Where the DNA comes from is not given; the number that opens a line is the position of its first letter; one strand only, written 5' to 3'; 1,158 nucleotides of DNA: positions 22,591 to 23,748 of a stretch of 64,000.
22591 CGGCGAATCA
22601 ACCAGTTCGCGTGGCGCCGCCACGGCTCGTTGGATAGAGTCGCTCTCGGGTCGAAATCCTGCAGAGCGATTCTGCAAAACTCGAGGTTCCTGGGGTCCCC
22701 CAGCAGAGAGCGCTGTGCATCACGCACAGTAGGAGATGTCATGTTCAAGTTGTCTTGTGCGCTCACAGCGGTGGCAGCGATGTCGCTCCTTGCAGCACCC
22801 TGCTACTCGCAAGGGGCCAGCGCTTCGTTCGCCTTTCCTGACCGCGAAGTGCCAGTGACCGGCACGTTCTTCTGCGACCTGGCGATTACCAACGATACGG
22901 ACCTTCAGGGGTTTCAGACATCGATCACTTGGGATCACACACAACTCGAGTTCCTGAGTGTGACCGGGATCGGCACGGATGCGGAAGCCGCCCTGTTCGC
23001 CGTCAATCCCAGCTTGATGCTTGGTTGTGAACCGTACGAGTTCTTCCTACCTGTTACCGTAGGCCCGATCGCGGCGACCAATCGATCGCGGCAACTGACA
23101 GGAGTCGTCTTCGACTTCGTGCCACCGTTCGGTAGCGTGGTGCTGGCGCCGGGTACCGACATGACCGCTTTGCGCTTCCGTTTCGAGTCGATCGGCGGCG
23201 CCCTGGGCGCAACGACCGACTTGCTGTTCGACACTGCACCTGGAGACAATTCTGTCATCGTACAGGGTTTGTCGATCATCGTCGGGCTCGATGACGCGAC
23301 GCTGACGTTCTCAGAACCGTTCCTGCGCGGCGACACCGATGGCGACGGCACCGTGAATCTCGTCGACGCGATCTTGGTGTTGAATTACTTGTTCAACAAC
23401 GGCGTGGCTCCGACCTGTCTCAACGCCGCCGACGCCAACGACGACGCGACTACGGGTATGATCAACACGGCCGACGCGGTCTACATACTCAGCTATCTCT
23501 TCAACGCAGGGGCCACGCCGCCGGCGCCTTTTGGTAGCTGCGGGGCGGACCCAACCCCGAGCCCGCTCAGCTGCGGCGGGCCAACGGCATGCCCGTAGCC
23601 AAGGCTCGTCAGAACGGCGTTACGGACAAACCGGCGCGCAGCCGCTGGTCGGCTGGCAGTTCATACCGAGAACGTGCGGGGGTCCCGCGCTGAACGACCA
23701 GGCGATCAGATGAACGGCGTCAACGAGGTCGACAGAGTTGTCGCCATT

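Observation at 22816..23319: Single cohesin-like module fused in cis to a dockerin-like tail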

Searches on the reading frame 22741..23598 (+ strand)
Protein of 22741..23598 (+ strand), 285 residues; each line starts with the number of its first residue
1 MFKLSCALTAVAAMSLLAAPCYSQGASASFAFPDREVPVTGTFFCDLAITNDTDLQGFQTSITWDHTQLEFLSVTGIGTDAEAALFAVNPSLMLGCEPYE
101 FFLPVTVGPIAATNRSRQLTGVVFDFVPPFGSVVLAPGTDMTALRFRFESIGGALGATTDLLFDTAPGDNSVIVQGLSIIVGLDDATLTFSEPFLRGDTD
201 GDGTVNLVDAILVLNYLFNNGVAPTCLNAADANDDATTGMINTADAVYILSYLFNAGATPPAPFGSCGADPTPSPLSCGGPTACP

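Call 3: search_protein_families(library=pfam, proteins=[window:22741-23598:+], max_evalue=1)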
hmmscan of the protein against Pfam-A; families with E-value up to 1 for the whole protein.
window:22741-23598:+ (285 aa): 1 family
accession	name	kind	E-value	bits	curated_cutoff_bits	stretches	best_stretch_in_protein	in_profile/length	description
PF00404.24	Dockerin_1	-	6.6e-06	26.7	22.9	1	197-249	2-52/57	Dockerin type I domain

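Call 4: search_protein_families(library=ncbifam, proteins=[window:22741-23598:+], max_evalue=1)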
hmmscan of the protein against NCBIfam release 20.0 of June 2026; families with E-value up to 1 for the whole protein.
window:22741-23598:+ (285 aa): 1 family
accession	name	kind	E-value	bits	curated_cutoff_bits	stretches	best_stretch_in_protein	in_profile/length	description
NF049990.1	CellobisidaseCelK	equivalog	0.013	13.6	1700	1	193-254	826-883/889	cellulose 1,4-beta-cellobiosidase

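Call 6: search_solved_structures(query=window:22741-23598:+, max_evalue=10, show_alignments=3)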
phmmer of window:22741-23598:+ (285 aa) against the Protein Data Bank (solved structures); distinct sequences matched with E-value up to 10: 34.
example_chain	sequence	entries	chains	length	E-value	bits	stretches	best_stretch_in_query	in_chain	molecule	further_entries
4uyq_B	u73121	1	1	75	0.00013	24.7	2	194-218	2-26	Cellulosomal scaffoldin adaptor protein B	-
4uyp_B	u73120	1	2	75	0.00014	24.7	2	194-218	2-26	Cellulosomal scaffoldin adaptor protein B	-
8x39_A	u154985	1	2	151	0.00019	24.2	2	197-260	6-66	Serine protease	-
8x3a_A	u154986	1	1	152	0.00021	24.1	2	197-260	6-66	Serine protease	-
2y3n_B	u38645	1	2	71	0.00032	23.5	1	195-253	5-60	CELLULOSOMAL FAMILY-48 PROCESSIVE GLYCOSIDE HYDROLASE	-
3ul4_B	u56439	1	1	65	0.00036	23.3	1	195-254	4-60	Cellulosome enzyme, dockerin type I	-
1daq_A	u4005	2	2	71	0.002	20.9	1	195-256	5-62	ENDOGLUCANASE SS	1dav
2mte_A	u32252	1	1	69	0.0022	20.7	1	195-255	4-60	Cellulose 1,4-beta-cellobiosidase (reducing end) CelS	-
5nrm_B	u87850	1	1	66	0.015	18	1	197-247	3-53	DocCel5: Type I dockerin repeat domain from A. cellulolyticus family 5 endoglucanase WP_01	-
5lxv_B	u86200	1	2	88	0.015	18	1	195-262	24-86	Carbohydrate-binding protein WP_009985128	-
5nrk_B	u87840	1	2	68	0.017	17.8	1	197-253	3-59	DocCel5: Type I dockerin repeat domain from A. cellulolyticus family 5 endoglucanase WP_01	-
2ccl_B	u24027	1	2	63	0.026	17.2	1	195-254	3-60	ENDO-1,4-BETA-XYLANASE Y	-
6kg9_A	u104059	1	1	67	0.15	14.7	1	195-249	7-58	And cellulose-binding endoglucanase family 9 CelL ortholog dockerin domain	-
4fl4_A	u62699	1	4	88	0.16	14.6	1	196-255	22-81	Glycoside hydrolase family 9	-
1ohz_B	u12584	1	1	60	0.17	14.6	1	197-254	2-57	ENDO-1,4-BETA-XYLANASE Y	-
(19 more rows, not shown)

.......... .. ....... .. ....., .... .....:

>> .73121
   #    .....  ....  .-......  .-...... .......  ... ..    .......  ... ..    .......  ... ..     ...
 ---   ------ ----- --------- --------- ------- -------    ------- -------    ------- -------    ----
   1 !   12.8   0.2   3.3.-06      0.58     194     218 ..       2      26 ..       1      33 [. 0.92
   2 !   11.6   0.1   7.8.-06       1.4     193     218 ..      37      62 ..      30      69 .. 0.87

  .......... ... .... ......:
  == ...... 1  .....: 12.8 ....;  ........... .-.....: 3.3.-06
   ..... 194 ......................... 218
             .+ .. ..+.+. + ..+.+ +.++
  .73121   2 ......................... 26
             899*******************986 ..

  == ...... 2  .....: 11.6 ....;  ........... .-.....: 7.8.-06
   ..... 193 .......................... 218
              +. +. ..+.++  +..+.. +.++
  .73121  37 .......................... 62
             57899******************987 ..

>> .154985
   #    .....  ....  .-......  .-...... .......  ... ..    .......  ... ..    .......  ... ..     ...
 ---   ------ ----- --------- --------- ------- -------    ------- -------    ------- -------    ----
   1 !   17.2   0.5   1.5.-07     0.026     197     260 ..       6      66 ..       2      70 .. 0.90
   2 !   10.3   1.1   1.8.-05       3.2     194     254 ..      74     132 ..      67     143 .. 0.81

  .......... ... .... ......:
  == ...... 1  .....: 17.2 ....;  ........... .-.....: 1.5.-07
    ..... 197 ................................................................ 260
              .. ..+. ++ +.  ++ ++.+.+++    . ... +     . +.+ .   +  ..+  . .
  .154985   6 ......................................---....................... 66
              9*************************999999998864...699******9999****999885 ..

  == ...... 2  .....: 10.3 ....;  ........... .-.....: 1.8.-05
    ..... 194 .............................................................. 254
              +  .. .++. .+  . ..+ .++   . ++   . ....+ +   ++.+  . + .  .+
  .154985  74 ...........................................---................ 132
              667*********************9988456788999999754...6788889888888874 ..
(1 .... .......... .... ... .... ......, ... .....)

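Call 19: predict_structure(protein=window:22741-23598:+)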
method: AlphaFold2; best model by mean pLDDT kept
length: 285 residues; sequences in the alignment: 1
mean_pLDDT: 34.1   pTM: 0.24
mean pLDDT of the five models: 34.1, 28.4, 28.2, 27.8, 26.9
residues with pLDDT >= 90: 0; 70-90: 0; 50-70: 0; < 50: 285
segments of 3 or more residues with pLDDT < 50: 1-285
pLDDT, mean of each block of 10 residues (from residue 1): 25 29 33 33 36 35 35 38 38 32 37 36 39 38 39 32 40 33 28 30 33 36 31 33 32 33 35 34 34
secondary structure, 60 per line:
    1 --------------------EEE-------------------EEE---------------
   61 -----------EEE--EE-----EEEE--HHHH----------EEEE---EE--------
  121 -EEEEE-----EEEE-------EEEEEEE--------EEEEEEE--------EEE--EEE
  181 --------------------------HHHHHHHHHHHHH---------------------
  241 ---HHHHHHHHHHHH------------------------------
elements in order: E21-23 E43-45 E72-74 E84-87 H90-93 E104-107 E122-126 E132-135 E143-149 E158-164 E173-175 E178-180 H207-219 H244-255

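Call 37: find_related_loci(query=window:22741-23595:+, collection=genome_contigs, flank=10000)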
Query window:22741-23595:+ (285 aa) in genome_contigs; peptide patterns used: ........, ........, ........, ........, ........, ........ (x = any residue, [..] = any of these).
84 stretches matched a pattern; 11 encode a relative of the query (tblastn E <= 1e-3); 11 distinct loci.
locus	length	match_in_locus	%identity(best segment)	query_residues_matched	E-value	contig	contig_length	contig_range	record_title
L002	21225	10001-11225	27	1-283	5e-22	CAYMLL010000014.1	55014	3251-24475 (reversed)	MAG TPA_asm: uncultured Planctomycetia bacterium isolate binchicken_co141_357 genome assembly, contig: NODE_2443_length_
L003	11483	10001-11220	45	169-285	6e-22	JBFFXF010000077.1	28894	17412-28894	MAG: Planctomycetota bacterium isolate Mix_sand01.2020.11.D.10 k141_1475171_length_28894_cov_12.0000, whole genome shotg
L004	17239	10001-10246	47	194-278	1e-20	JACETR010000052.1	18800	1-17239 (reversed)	MAG: Planctomycetota bacterium isolate MCMED-G47 Planctomycetes-MCMED-G47-C52, whole genome shotgun sequence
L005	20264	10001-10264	48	194-285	5e-20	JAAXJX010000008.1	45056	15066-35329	MAG: Planctomycetia bacterium isolate SW42618_bin_2 NODE_131_length_45056_cov_18.932068, whole genome shotgun sequence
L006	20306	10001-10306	47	192-285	4e-19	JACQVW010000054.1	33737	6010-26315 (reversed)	MAG: Planctomycetota bacterium isolate NC_groundwater_1473_Ag_S-0.65um_71_22 S_p65_S5_coassembly_k141_328505, whole geno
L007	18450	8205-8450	46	194-278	3e-20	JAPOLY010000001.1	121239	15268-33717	MAG: bacterium isolate bin129 k141_3851668_length_121239_cov_74.3166, whole genome shotgun sequence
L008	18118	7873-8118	47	194-278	5e-20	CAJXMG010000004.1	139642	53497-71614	TPA_asm: uncultured bacterium isolate SRR4030075_bin.46_MetaBAT_v2.12.1_MAG genome assembly, contig: NODE_10_length_1396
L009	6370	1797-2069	45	192-285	3e-18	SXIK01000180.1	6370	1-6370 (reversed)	MAG: Planctomycetia bacterium isolate F1-120-MAGs048 F1-120__c675745, whole genome shotgun sequence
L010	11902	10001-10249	44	194-279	1e-16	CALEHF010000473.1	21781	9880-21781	MAG TPA_asm: uncultured bacterium isolate ERR2206785_bin.14_CONCOCT_v1.1_MAG genome assembly, contig: ERZ890425.205, who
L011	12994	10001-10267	43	194-285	3e-16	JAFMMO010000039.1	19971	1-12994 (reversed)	MAG: Proteobacteria bacterium isolate DEBay_Sum29DG08_33 NODE_993_length_19971_cov_5.77626, whole genome shotgun sequenc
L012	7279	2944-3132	45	188-254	4e-11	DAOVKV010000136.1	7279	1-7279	MAG TPA_asm: bacterium isolate CSMAG_1428 CSMAG_1428_k141_2663103_length_7279_cov_14.5500, whole genome shotgun sequence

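Call 41: predict_structure(alignment_id=A2)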
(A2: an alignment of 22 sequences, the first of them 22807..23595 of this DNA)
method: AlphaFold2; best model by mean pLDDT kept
length: 263 residues; sequences in the alignment: 22
mean_pLDDT: 88.9   pTM: 0.77
mean pLDDT of the five models: 88.9, 86.2, 86.2, 86.2, 83.8
residues with pLDDT >= 90: 174; 70-90: 60; 50-70: 29; < 50: 0
segments of 3 or more residues with pLDDT < 50: none
pLDDT, mean of each block of 10 residues (from residue 1): 86 91 97 95 95 92 82 64 70 92 68 95 94 92 93 94 94 92 96 97 94 89 98 96 88 77 61
secondary structure, 60 per line:
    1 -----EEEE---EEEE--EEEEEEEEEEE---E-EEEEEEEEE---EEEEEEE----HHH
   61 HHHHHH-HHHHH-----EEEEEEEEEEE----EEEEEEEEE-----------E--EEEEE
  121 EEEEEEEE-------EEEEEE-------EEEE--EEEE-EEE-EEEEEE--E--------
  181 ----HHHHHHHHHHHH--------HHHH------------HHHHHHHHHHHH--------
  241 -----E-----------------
elements in order: E6-9 E13-16 E19-29 E35-43 E47-53 H58-66 H68-72 E78-88 E93-101 E116-128 E136-141 E149-152 E155-158 E160-162 E164-169 H185-196 H205-208 H221-232

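Call 43: fold_search(model_id=the predicted structure, library=pdb)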
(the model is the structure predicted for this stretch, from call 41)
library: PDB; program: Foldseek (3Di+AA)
matches with E <= 10: 1924; with E <= 0.001: 81
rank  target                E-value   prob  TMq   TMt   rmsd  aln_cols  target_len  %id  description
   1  5lxv_C                8.2e-10  1.00  0.39  0.57   6.3       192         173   12  Crystal structure of Ruminococcus flavefaciens scaffoldin C cohesin in complex with a dockerin from an uncharacterized (released 2016-10-19)
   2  5lxv_A                8.2e-10  1.00  0.39  0.56   6.3       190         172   12  Crystal structure of Ruminococcus flavefaciens scaffoldin C cohesin in complex with a dockerin from an uncharacterized (released 2016-10-19)
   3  2vn5_C                6.9e-09  1.00  0.44  0.74   4.3       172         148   12  The Clostridium cellulolyticum dockerin displays a dual binding mode for its cohesin partner (released 2008-05-20)
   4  4ums                  1.1e-08  1.00  0.39  0.61   5.2       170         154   11  The crystal structure of the seventh ScaB type I cohesin from Pseudobacteroides cellulosolvens (released 2015-05-06)
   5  4fl4_C                1.4e-08  1.00  0.46  0.39   4.0       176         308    9  Scaffoldin conformation and dynamics revealed by a ternary complex from the Clostridium thermocellum cellulosome (released 2012-06-27)
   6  6kge_A                1.5e-08  1.00  0.44  0.78   4.3       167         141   11  Crystal structure of CaDoc0917(R16D)-CaCohA2 complex at pH 5.5 (released 2020-07-08)
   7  6kgf_C                1.6e-08  1.00  0.44  0.75   4.2       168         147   11  Crystal structure of CaDoc0917(R16D)-CaCohA2 complex at pH 8.2 (released 2020-07-08)
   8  4fl4_I                1.7e-08  1.00  0.45  0.39   3.9       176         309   10  Scaffoldin conformation and dynamics revealed by a ternary complex from the Clostridium thermocellum cellulosome (released 2012-06-27)
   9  6kgf_A                2.4e-08  1.00  0.45  0.78   4.2       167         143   11  Crystal structure of CaDoc0917(R16D)-CaCohA2 complex at pH 8.2 (released 2020-07-08)
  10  5nrk_A                2.7e-08  1.00  0.43  0.73   4.3       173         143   11  Crystal structure of the sixth cohesin from Acetivibrio cellulolyticus' scaffoldin B in complex with Cel5 dockerin S15 (released 2018-01-31)
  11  2vn6_A                2.9e-08  1.00  0.41  0.67   4.6       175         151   12  The Clostridium cellulolyticum dockerin displays a dual binding mode for its cohesin partner (released 2008-05-13)
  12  5nrm_A                3.1e-08  1.00  0.43  0.76   4.0       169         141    9  Crystal structure of the sixth cohesin from Acetivibrio cellulolyticus' scaffoldin B in complex with Cel5 dockerin S51 (released 2018-01-31)
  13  6kgc_A                3.6e-08  1.00  0.44  0.77   4.1       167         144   11  Crystal structure of CaDoc0917(R49D)-CaCohA2 complex at pH 5.4 (released 2020-07-08)
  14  5n5p_C                4.1e-08  1.00  0.37  0.67   5.7       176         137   12  Crystal structure of Ruminococcus flavefaciens' type III complex containing the fifth cohesin from scaffoldin B and th (released 2018-02-28)
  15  2vn5_A                4.6e-08  1.00  0.43  0.75   3.8       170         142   11  The Clostridium cellulolyticum dockerin displays a dual binding mode for its cohesin partner (released 2008-05-20)
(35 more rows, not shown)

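Call 63: search_protein_families(library=pfam, proteins=[L002:10377-11237:+, L002:11400-12533:+, L002:9230-10273:+], max_evalue=0.1)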
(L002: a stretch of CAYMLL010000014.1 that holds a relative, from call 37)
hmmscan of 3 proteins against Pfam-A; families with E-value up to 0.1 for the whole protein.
L002:10377-11237:+ (287 aa): 1 family
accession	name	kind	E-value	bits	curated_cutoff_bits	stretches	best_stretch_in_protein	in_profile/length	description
PF00404.24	Dockerin_1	-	0.0046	17.6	22.9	1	200-253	2-56/57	Dockerin type I domain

L002:11400-12533:+ (378 aa): 1 family
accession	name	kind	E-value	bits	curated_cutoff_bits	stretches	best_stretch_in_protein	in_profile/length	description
PF00404.24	Dockerin_1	-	4.5e-05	24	22.9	1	299-344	2-49/57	Dockerin type I domain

L002:9230-10273:+ (348 aa): 2 families
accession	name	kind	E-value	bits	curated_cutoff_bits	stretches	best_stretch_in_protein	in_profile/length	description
PF00127.26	Copper-bind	-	2e-07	31.8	21.2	1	233-262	70-99/99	Copper binding proteins, plastocyanin/azurin family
PF00404.24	Dockerin_1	-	0.016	15.8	22.9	1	268-311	2-46/57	Dockerin type I domain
